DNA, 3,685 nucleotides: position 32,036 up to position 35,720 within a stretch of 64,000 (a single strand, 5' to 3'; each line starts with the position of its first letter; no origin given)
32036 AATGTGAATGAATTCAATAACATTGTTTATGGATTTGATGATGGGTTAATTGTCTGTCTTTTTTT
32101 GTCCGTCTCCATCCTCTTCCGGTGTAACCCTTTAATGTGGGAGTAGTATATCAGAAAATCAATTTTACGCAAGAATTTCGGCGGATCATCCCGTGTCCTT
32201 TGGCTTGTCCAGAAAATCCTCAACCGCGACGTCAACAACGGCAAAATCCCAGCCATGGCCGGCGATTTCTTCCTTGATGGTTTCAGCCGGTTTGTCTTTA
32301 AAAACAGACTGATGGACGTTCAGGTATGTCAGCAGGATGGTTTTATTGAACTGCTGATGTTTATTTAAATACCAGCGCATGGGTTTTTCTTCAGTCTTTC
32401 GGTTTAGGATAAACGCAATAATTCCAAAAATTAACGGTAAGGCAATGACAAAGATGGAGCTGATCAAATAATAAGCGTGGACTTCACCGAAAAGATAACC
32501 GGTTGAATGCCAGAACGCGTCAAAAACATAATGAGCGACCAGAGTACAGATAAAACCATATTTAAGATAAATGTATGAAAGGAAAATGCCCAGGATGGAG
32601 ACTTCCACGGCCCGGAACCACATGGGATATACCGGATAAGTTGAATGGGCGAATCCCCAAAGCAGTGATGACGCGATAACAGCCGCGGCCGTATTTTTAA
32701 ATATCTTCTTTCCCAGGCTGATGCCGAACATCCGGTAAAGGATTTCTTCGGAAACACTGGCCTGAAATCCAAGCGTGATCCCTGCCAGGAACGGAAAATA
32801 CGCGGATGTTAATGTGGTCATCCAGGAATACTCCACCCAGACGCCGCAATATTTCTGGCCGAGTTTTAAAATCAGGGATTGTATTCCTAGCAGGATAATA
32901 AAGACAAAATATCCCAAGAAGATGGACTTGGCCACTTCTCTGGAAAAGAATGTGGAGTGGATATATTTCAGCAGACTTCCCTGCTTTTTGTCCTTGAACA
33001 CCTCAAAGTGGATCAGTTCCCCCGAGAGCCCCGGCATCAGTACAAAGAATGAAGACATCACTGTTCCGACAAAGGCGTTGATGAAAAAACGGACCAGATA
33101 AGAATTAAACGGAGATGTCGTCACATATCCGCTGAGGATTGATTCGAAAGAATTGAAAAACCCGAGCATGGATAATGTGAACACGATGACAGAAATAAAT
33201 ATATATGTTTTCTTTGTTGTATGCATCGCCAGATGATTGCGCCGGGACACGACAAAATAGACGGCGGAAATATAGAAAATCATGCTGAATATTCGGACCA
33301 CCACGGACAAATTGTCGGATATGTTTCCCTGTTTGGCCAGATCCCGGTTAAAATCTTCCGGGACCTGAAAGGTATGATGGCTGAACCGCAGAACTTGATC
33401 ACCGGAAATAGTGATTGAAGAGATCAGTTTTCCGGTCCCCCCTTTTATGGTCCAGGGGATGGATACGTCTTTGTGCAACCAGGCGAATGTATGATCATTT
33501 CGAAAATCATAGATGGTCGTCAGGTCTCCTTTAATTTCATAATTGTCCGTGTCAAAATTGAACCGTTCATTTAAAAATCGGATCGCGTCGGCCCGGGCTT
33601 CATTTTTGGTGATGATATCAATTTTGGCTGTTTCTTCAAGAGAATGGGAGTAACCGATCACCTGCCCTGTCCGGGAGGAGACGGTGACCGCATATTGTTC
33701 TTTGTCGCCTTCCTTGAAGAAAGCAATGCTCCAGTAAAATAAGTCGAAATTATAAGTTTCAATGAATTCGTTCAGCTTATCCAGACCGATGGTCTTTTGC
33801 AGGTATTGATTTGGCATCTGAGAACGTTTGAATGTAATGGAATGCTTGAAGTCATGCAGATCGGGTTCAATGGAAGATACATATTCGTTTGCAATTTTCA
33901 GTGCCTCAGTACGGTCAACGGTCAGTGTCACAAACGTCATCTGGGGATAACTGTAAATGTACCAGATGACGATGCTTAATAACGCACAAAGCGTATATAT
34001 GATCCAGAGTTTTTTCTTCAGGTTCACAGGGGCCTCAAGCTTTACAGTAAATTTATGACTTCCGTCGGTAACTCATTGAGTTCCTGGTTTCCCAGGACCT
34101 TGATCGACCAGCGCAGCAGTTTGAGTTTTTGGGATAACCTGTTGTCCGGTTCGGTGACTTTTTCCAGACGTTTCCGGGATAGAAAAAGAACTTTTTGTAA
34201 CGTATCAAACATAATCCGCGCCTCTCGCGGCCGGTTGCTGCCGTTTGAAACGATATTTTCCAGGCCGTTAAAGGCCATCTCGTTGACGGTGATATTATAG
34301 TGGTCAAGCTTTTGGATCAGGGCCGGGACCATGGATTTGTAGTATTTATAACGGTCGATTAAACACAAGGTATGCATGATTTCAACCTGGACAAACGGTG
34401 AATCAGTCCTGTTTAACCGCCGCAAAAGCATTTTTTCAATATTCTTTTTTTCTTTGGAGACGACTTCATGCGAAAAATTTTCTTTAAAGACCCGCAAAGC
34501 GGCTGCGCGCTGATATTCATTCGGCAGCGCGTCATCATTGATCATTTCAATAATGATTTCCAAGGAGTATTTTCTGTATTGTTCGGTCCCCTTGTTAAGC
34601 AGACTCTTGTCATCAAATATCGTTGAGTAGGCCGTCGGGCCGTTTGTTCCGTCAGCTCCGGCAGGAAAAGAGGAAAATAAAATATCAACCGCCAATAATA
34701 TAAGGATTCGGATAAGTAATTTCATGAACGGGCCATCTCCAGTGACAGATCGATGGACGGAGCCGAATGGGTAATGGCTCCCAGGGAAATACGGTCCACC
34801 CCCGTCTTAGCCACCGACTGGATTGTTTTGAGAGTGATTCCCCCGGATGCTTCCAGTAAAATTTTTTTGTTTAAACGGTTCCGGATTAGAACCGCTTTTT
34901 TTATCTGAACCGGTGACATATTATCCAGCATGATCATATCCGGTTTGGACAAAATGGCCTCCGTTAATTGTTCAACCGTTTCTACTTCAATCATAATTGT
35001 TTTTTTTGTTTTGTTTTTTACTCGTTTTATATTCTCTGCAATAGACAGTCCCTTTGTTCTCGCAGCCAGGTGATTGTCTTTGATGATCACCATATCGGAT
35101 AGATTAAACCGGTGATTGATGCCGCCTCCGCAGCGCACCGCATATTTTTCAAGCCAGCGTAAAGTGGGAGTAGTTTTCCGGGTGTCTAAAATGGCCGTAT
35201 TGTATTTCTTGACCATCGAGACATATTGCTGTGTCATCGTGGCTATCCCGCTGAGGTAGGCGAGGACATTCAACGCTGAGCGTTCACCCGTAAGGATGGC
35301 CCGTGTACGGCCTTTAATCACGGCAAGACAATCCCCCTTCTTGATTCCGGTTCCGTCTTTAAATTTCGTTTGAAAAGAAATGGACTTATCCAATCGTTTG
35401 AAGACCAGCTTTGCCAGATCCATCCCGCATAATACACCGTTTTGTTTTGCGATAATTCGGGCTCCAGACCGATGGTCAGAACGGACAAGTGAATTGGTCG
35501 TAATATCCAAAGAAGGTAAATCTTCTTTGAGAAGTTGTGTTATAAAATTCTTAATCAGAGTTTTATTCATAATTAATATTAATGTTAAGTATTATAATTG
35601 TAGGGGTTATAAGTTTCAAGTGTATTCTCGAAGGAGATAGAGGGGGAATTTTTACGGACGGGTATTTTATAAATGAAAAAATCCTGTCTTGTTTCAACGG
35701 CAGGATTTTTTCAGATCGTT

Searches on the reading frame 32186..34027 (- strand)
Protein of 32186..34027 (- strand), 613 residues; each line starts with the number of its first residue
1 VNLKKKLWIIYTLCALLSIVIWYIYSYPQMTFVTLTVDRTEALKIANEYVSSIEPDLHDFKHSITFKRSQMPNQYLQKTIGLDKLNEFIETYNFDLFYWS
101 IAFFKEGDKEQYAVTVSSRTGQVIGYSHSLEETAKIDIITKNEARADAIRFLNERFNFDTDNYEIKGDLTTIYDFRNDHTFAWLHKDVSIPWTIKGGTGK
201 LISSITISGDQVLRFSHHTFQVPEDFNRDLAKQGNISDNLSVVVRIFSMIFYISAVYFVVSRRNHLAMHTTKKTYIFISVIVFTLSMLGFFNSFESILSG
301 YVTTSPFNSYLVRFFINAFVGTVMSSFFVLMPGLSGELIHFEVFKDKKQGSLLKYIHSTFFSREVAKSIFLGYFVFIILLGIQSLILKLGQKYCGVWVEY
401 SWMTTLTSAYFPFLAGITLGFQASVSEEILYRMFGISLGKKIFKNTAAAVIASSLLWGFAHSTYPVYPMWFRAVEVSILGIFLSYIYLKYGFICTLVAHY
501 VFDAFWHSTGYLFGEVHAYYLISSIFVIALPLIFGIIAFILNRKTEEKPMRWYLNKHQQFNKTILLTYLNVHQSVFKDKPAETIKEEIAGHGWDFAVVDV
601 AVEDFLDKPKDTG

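Call 74: search_protein_families(library=pfam, proteins=[window:32186-34027:-], max_evalue=0.00001)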
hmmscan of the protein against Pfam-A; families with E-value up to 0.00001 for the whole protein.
window:32186-34027:- (613 aa): 1 family
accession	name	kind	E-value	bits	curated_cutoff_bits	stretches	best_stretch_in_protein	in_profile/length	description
PF02517.21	Rce1-like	-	1.4e-11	45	22.4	1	412-505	4-93/93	Type II CAAX prenyl endopeptidase Rce1-like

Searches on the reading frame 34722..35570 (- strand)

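Call 74: search_protein_families(library=pfam, proteins=[window:34722-35570:-], max_evalue=0.00001)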
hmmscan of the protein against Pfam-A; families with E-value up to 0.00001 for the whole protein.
window:34722-35570:- (282 aa): 2 families
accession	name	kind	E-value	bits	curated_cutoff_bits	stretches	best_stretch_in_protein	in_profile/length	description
PF01729.25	QRPTase_C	-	1.5e-59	201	23.1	1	109-278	1-169/169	Quinolinate phosphoribosyl transferase, C-terminal domain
PF02749.22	QRPTase_N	-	5.7e-20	71.8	27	1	22-107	1-82/82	Quinolinate phosphoribosyl transferase, N-terminal domain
